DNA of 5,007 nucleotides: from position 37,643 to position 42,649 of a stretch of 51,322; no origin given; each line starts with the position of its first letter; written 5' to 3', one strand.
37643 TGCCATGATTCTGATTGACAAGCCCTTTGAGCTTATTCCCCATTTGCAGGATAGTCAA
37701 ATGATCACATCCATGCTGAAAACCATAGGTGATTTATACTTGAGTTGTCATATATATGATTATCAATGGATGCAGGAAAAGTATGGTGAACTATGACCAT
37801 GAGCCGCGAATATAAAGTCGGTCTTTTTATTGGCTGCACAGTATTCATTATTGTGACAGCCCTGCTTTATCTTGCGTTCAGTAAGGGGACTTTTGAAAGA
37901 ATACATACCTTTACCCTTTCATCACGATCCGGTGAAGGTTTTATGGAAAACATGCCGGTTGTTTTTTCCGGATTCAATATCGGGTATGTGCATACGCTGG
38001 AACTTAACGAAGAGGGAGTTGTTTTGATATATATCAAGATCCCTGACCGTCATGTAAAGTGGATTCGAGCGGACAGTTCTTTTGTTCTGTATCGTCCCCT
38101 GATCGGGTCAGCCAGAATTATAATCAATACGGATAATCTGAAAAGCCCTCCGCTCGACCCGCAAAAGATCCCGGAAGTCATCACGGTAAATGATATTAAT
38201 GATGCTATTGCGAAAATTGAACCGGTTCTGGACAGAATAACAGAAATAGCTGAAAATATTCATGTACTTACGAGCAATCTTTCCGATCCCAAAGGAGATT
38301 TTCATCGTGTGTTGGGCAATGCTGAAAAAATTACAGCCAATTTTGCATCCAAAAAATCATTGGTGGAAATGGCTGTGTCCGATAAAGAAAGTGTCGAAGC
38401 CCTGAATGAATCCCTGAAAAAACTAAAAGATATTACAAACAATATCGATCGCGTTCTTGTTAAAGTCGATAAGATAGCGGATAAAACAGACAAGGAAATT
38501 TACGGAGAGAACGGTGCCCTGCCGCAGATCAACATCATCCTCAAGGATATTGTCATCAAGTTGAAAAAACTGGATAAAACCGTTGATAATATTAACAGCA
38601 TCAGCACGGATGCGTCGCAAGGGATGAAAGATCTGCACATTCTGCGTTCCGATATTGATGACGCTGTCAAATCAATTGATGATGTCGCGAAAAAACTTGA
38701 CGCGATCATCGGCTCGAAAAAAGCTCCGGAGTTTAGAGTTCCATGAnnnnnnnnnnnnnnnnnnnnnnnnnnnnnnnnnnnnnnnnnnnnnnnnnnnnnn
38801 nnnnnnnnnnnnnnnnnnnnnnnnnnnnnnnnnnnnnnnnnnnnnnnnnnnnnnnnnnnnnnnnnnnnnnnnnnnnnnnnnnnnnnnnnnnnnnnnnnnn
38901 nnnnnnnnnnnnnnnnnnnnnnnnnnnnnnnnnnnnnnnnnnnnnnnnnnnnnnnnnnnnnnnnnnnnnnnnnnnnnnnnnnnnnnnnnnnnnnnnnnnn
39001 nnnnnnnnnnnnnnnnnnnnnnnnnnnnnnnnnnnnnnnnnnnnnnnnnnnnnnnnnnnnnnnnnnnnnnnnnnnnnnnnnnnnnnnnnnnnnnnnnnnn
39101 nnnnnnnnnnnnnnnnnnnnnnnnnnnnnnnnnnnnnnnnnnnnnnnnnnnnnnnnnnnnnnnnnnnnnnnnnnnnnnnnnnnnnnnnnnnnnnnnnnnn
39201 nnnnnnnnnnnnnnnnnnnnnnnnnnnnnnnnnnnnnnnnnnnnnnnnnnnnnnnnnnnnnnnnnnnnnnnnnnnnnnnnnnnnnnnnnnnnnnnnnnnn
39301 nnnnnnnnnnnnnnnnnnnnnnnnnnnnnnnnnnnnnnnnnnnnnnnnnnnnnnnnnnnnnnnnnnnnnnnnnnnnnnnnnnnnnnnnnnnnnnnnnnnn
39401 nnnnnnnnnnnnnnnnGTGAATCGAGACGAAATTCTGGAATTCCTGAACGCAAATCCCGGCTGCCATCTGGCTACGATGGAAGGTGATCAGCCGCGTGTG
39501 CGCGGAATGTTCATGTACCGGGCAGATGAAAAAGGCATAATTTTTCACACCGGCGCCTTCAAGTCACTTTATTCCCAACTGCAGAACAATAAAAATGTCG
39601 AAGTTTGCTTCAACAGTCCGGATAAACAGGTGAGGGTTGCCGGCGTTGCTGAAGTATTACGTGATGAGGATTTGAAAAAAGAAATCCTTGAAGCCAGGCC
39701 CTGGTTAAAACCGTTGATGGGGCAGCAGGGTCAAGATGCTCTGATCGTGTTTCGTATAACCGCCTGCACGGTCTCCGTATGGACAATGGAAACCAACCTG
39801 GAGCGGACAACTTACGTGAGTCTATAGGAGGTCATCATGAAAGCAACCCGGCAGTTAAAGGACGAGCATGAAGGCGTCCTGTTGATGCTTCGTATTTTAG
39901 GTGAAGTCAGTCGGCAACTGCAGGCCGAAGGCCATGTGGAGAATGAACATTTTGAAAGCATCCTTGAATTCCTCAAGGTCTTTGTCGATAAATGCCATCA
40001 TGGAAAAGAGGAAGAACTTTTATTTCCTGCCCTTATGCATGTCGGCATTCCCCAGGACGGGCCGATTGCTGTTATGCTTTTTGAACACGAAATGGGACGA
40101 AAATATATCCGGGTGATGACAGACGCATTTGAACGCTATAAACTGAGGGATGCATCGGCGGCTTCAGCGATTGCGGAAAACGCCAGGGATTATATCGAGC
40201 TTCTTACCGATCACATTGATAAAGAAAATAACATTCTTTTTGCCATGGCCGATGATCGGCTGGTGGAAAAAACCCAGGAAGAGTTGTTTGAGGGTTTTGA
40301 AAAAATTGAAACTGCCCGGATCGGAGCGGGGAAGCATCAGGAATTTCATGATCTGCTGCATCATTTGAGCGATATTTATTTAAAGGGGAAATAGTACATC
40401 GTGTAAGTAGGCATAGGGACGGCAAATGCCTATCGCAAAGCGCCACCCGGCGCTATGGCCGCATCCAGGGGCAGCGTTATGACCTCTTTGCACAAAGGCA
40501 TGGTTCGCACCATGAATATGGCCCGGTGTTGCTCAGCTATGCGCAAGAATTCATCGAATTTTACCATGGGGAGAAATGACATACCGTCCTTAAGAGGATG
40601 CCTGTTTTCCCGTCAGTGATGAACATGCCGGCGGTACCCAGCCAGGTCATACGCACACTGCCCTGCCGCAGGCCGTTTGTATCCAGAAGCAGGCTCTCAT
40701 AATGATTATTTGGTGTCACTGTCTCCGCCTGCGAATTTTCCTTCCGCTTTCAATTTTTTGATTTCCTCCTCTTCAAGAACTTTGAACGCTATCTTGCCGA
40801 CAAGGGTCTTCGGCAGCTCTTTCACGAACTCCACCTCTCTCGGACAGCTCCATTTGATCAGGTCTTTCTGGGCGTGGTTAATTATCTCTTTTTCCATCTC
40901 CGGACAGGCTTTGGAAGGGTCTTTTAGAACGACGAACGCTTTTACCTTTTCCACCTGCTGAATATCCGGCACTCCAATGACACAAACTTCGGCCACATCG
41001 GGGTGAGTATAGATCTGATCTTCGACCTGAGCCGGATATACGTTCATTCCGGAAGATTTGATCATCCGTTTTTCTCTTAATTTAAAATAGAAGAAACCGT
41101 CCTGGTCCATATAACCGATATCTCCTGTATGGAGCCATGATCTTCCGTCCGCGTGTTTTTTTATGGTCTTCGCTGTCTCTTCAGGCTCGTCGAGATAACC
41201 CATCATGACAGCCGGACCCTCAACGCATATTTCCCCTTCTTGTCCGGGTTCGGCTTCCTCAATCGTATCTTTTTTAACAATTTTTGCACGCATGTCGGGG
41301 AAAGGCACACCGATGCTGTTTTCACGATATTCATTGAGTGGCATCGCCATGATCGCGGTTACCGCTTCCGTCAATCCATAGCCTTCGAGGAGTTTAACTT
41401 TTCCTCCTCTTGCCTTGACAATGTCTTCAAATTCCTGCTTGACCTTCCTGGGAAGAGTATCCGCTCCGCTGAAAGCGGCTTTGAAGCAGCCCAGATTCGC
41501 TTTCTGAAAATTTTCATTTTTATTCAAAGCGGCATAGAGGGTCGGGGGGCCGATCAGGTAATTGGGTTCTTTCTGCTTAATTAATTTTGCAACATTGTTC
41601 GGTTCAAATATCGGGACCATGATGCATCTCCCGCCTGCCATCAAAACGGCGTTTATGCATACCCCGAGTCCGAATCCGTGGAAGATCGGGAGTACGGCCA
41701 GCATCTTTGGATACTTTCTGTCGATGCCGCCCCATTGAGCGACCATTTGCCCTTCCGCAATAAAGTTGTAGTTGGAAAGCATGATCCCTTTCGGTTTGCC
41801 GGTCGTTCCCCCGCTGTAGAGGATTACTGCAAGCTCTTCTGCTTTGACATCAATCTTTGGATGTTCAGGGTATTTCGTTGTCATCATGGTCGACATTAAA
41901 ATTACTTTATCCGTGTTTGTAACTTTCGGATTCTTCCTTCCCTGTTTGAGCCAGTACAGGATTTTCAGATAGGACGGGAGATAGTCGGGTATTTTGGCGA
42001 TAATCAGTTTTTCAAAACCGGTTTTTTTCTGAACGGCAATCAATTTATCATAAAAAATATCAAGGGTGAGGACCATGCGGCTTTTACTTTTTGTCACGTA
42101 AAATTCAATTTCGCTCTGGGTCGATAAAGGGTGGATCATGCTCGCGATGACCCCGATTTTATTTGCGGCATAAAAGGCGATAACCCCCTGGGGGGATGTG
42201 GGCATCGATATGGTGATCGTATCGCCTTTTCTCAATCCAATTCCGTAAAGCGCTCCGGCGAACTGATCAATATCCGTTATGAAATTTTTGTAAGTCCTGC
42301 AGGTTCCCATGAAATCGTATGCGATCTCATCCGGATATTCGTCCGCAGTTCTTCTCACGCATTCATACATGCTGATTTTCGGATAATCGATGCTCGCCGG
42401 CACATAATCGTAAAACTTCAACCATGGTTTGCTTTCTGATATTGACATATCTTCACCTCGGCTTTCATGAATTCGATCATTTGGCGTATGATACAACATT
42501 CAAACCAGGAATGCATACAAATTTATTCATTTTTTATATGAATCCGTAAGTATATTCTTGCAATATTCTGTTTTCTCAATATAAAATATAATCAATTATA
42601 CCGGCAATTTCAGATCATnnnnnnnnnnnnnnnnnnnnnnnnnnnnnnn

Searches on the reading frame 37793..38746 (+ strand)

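Call 57: search_protein_families(library=pfam, proteins=[window:37793-38746:+], max_evalue=0.001)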
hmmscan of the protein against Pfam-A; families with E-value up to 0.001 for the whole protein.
window:37793-38746:+ (317 aa): 1 family
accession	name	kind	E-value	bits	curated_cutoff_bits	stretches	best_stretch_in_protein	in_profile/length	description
PF06103.16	DUF948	-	6e-05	23.6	37.2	0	211-275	21-85/89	Bacterial protein of unknown function (DUF948)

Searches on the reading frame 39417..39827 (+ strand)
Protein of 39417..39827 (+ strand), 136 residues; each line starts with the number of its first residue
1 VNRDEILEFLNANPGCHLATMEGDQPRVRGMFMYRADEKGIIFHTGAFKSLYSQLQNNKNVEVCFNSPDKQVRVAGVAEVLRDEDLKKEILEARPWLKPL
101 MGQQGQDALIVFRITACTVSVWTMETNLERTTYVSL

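Call 57: search_protein_families(library=pfam, proteins=[window:39417-39827:+], max_evalue=0.001)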
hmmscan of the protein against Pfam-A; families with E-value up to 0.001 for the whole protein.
window:39417-39827:+ (136 aa): 3 families
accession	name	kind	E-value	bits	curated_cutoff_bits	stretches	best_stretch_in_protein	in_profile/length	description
PF01243.27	PNPOx_N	-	2e-14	54.4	28.1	1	4-114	3-111/120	Pyridoxamine 5'-phosphate oxidase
PF12900.13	Pyridox_ox_2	-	6e-09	36.4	27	1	3-93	2-102/140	Pyridoxamine 5'-phosphate oxidase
PF16242.11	Pyrid_ox_like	-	4.1e-08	33.3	28.8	1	4-125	4-128/149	Pyridoxamine 5'-phosphate oxidase like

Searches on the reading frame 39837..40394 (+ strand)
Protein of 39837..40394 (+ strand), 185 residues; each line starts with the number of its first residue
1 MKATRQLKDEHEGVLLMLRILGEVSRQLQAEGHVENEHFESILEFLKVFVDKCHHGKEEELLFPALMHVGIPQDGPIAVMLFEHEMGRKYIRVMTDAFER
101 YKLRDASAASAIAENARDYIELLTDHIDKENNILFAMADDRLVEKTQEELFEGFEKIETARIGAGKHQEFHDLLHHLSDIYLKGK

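Call 57: search_protein_families(library=pfam, proteins=[window:39837-40394:+], max_evalue=0.001)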
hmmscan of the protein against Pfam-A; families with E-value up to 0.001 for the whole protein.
window:39837-40394:+ (185 aa): 1 family
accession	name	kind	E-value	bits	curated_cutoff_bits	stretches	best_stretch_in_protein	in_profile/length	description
PF01814.28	Hemerythrin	-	1e-18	68.4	25.3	1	4-138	3-127/127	Hemerythrin HHE cation binding domain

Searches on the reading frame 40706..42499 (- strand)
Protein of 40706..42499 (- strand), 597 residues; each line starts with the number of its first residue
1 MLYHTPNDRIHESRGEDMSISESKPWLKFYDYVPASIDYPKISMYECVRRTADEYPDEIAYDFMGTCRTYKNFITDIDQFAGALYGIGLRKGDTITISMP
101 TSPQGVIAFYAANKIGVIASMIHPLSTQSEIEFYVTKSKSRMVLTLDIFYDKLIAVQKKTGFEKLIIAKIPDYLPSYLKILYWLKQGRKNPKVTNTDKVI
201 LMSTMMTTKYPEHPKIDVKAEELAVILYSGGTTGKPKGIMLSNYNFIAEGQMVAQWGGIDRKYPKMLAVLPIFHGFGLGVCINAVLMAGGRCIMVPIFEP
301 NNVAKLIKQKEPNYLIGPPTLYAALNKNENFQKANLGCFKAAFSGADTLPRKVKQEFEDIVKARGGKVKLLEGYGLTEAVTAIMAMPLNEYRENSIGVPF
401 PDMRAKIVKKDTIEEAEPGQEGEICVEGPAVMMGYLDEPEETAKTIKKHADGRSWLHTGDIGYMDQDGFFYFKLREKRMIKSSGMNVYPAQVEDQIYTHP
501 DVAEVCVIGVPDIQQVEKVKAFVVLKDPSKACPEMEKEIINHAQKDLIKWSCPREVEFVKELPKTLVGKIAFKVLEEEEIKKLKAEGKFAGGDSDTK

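Call 57: search_protein_families(library=pfam, proteins=[window:40706-42499:-], max_evalue=0.001)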
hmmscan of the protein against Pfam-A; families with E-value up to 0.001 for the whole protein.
window:40706-42499:- (597 aa): 2 families
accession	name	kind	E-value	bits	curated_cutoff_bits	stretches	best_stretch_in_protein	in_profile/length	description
PF00501.34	AMP-binding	-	5.9e-75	252.9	29.9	1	49-436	2-384/384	AMP-binding enzyme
PF13193.12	AMP-binding_C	-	3.6e-21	76.3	24.5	1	492-569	2-76/76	AMP-binding enzyme C-terminal domain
